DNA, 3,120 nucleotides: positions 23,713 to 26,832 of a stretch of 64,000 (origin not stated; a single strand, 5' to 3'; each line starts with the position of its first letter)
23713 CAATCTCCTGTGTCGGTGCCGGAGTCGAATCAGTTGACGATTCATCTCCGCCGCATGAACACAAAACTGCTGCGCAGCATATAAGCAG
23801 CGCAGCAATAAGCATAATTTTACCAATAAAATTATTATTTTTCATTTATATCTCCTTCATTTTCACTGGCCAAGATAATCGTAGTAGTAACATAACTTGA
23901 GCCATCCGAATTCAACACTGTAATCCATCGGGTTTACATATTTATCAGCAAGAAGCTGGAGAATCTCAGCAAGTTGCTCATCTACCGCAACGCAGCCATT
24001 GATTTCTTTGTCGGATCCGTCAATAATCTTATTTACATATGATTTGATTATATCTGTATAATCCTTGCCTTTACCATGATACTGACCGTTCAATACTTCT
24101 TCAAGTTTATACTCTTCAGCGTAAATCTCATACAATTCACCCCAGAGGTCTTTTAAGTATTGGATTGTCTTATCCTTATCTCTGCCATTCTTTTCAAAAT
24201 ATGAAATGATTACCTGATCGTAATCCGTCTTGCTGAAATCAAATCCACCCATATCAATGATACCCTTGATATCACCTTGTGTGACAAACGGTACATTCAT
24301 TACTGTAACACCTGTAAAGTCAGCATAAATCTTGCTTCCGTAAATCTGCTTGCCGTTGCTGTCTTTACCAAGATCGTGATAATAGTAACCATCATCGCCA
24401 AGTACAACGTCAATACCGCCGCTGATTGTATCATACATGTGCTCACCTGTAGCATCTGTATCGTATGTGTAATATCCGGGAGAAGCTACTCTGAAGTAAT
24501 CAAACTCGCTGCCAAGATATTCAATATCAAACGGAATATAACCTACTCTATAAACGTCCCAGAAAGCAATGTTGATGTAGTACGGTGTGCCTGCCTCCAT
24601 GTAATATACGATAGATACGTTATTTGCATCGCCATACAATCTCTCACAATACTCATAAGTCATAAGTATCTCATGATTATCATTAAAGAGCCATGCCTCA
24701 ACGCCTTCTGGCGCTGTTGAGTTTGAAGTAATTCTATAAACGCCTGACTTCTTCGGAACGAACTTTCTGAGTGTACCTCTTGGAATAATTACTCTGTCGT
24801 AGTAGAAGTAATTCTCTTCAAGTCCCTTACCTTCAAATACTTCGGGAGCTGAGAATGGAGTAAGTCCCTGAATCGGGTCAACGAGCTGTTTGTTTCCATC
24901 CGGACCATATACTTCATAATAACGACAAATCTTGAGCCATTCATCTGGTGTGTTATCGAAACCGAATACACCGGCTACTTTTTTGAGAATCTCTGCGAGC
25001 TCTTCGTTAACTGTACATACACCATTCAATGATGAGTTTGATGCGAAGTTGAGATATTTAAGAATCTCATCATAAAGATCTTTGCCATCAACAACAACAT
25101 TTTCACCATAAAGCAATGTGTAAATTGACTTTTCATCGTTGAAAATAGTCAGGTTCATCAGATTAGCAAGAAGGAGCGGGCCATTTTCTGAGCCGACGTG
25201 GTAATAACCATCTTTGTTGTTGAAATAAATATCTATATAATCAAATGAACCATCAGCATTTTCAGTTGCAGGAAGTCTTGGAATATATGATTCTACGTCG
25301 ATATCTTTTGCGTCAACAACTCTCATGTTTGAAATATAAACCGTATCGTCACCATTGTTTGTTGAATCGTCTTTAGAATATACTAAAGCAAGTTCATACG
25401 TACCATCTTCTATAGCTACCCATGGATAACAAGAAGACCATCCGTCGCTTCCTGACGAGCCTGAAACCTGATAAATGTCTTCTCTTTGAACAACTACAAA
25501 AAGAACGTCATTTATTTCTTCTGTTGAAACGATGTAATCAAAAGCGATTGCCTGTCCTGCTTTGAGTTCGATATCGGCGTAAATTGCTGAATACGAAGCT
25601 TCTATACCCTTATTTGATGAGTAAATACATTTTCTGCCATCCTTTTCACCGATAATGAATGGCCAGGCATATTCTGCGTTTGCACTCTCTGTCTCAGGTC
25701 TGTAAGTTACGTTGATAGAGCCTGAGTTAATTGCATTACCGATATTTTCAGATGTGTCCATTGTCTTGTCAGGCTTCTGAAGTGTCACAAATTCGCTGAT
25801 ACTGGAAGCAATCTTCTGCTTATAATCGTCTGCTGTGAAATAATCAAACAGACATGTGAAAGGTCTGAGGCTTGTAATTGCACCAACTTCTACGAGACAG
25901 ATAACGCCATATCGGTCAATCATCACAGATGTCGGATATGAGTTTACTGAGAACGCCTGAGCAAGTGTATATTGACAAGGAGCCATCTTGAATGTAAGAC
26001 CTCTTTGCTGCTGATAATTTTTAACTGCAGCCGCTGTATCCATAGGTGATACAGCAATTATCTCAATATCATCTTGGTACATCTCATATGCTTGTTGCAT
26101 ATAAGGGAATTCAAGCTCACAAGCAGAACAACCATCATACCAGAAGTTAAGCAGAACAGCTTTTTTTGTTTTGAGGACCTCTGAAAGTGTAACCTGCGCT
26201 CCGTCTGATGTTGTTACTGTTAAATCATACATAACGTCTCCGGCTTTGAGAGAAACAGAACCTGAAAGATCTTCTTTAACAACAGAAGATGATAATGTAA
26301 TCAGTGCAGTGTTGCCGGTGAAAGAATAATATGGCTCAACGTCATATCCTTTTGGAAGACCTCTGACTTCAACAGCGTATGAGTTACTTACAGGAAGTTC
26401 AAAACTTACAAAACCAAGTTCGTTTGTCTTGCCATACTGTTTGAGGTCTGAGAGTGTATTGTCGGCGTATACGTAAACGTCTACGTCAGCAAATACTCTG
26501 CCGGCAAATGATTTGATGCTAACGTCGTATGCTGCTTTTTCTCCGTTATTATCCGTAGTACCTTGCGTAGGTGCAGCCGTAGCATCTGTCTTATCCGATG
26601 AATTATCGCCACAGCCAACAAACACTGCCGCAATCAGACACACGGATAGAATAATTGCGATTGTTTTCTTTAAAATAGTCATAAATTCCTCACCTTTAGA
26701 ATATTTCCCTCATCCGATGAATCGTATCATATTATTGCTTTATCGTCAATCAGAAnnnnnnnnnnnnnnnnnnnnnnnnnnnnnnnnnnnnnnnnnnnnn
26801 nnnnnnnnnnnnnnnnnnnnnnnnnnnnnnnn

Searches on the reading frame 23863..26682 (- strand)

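Call 42: search_protein_families(library=pfam, proteins=[window:23863-26682:-], max_evalue=0.00001)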
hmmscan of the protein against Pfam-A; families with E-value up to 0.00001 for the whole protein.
window:23863-26682:- (939 aa): 3 families
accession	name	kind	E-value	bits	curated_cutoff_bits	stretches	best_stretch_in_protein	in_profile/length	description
PF00578.27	AhpC-TSA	-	4.9e-15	56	26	1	148-261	2-121/124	AhpC/TSA family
PF08534.16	Redoxin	-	4e-13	49.8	26.6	1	146-268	1-135/148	Redoxin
PF13905.12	Thioredoxin_8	-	6.3e-10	39.7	27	1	174-259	2-92/94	Thioredoxin-like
